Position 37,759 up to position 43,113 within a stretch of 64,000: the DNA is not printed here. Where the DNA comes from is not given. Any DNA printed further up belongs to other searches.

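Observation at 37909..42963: Giant (1684 aa) GspK-like protein, about five times the size of canonical GspK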

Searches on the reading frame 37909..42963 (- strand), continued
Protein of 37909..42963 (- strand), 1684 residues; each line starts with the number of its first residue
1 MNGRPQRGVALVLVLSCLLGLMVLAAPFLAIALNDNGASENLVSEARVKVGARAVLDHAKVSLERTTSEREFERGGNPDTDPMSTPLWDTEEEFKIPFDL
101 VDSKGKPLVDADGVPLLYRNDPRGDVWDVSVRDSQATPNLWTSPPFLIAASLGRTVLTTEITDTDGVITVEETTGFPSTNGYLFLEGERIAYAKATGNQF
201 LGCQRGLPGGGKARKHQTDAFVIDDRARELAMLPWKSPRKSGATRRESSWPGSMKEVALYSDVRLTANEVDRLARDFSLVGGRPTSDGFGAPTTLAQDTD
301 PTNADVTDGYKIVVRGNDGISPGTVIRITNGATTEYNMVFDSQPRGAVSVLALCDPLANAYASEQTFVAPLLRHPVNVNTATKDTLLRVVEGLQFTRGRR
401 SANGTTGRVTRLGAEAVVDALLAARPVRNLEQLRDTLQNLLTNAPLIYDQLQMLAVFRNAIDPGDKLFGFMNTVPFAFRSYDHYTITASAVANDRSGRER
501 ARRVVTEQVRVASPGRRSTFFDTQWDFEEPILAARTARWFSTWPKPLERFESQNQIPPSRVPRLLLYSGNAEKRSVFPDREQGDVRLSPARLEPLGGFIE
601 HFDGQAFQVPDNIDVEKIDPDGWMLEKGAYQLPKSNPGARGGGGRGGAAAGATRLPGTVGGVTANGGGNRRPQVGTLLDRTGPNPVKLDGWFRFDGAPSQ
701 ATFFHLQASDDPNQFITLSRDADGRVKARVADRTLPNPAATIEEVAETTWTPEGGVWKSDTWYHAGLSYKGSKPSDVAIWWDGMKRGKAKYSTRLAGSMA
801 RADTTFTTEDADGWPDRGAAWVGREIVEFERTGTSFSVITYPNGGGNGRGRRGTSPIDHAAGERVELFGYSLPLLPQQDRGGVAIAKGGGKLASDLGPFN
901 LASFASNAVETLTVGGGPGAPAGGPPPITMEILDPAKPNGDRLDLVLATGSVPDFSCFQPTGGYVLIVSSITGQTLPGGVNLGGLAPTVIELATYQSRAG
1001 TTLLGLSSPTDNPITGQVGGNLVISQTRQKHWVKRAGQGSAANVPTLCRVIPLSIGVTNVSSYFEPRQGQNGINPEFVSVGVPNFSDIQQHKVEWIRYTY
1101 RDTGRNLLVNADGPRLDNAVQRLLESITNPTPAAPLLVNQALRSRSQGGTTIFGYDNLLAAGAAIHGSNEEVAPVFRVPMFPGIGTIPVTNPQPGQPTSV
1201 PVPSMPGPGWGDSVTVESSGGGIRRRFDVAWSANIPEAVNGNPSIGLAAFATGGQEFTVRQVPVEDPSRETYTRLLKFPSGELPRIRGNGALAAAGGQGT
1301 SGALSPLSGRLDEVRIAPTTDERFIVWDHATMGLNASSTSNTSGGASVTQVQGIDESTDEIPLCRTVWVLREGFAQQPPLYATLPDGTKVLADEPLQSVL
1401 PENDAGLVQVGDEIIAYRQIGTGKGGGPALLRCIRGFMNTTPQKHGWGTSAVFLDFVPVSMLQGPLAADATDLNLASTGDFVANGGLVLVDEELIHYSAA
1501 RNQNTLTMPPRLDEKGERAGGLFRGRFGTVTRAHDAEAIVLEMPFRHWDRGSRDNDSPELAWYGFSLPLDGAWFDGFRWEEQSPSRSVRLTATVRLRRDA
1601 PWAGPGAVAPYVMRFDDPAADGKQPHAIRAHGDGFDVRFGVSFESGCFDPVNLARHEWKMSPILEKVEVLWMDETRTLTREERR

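Call 51: find_related_loci(query=A1, collection=genome_contigs, flank=10000)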
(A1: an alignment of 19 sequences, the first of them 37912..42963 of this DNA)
Query A1 (1684 aa) in genome_contigs; peptide patterns used: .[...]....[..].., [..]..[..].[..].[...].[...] (x = any residue, [..] = any of these).
186 stretches matched a pattern; 156 encode a relative of the query (tblastn E <= 1e-3); the best 80 are kept; 78 distinct loci.
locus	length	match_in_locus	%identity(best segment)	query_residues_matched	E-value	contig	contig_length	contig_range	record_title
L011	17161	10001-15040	94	1-1679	0e+0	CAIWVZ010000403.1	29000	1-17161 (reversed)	MAG: uncultured planctomycete isolate LaPlata_bin-2350 genome assembly, contig: bin-2350:403/460, whole genome shotgun s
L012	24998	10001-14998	76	22-1684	0e+0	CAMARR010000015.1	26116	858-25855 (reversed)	MAG: Candidatus Kuenenia stuttgartiensis isolate LH-05nov19-139 genome assembly, contig: LH-05nov19-C3646, whole genome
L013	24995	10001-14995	49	8-1683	0e+0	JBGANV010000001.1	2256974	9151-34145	MAG: Planctomycetota bacterium isolate MAG_MBR_H10.41 MBRH10-41_opera_contig_1, whole genome shotgun sequence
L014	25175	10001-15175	39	6-1684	0e+0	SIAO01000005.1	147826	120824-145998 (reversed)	MAG: Planctomycetota bacterium isolate Baikal-deep-G176 BACOMB-C201, whole genome shotgun sequence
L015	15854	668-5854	38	6-1684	0e+0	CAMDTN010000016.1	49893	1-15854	MAG: Singulisphaera sp. GP187 isolate TH-11nov19-101 genome assembly, contig: TH-11nov19-C1453, whole genome shotgun seq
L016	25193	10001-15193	39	4-1684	0e+0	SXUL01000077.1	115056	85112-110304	MAG: Planctomycetia bacterium isolate F1-140-MAGs146 F1-140__c214366, whole genome shotgun sequence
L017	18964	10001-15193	40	4-1682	0e+0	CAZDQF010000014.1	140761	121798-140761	MAG TPA_asm: uncultured Isosphaeraceae bacterium isolate SRP077602_co7_603 genome assembly, contig: NODE_236_length_1407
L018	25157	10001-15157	40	4-1684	0e+0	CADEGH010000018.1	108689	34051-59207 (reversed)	uncultured bacterium isolate Bacteria sp. RBC034 genome assembly, contig: MAG034_18, whole genome shotgun sequence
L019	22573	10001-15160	39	3-1684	0e+0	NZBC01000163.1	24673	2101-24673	MAG: Planctomycetota bacterium isolate ARS1434 MHASMcontig_425630, whole genome shotgun sequence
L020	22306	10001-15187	39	7-1684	0e+0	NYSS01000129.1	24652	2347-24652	MAG: Planctomycetota bacterium isolate CPC9 MHASMcontig_855092, whole genome shotgun sequence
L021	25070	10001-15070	31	6-1684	0e+0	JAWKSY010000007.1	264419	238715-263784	MAG: Planctomycetota bacterium isolate BC3.89 BC3.89.fa-7, whole genome shotgun sequence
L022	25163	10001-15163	30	4-1681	0e+0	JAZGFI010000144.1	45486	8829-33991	MAG: Planctomycetota bacterium isolate SCS4bin.42 SCS4bin.42_144, whole genome shotgun sequence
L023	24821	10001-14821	26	4-1681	2e-112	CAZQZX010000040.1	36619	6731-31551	MAG TPA_asm: uncultured Planctomycetota bacterium isolate SRP135972_co2_212 genome assembly, contig: NODE_512_length_366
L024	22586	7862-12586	26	6-1682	2e-108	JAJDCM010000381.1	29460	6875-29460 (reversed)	MAG: Planctomycetota bacterium isolate OFTM205 OFTM205_380, whole genome shotgun sequence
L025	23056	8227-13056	27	4-1672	4e-106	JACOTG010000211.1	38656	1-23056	MAG: Planctomycetota bacterium isolate NC_groundwater_38_Pr7_B-0.1um_65_11 FFV18_Bp1_scaffold_548271, whole genome shotg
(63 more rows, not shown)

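Call 79: search_protein_families(library=phrogs, proteins=[window:37909-42963:-], max_evalue=0.01)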
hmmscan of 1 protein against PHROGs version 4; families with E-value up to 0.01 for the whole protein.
window:37909-42963:- (1684 aa): 7 families
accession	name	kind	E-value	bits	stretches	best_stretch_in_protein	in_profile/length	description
phrog_4406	-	head and packaging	1.2e-10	39.7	1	154-210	67-123/3231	virion structural protein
phrog_1101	-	tail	6.9e-10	38.4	1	1455-1540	552-628/1405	tail protein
phrog_2885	-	tail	4.8e-09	34.1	1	154-209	72-127/4179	baseplate wedge subunit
phrog_7578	-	unknown function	4.3e-06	27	0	1459-1544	25-101/300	-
phrog_19630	-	head and packaging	6.8e-06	25.1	1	155-215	804-865/1266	virion structural protein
phrog_701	-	head and packaging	1.8e-05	21.6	1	154-209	809-865/6136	virion structural protein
phrog_22827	-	unknown function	0.0017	18.1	0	155-207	267-318/613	-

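Call 81: search_protein_families(library=ncbifam, alignment_id=A1, max_evalue=0.1)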
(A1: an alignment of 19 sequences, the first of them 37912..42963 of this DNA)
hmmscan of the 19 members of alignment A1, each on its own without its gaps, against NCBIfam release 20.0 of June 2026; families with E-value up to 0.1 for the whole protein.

A. member 1, window:37912-42963:- (1684 aa): 1 family
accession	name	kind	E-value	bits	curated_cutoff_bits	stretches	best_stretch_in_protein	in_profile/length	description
NF037980.1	T2SS_GspK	equivalog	0.0012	18.5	130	0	6-70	1-65/307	type II secretion system minor pseudopilin GspK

B. families by the number of members that match (of 19 scanned): 4 families
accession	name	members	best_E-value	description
NF037980.1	T2SS_GspK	11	1.3e-13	type II secretion system minor pseudopilin GspK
TIGR02600.1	Verru_Chthon_A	8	4.6e-05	Verru_Chthon cassette protein A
NF046122.1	morpho_MmpA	2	0.00076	morphogenic membrane protein MmpA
NF002334.0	PRK01294.1-2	1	0.042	lipase secretion chaperone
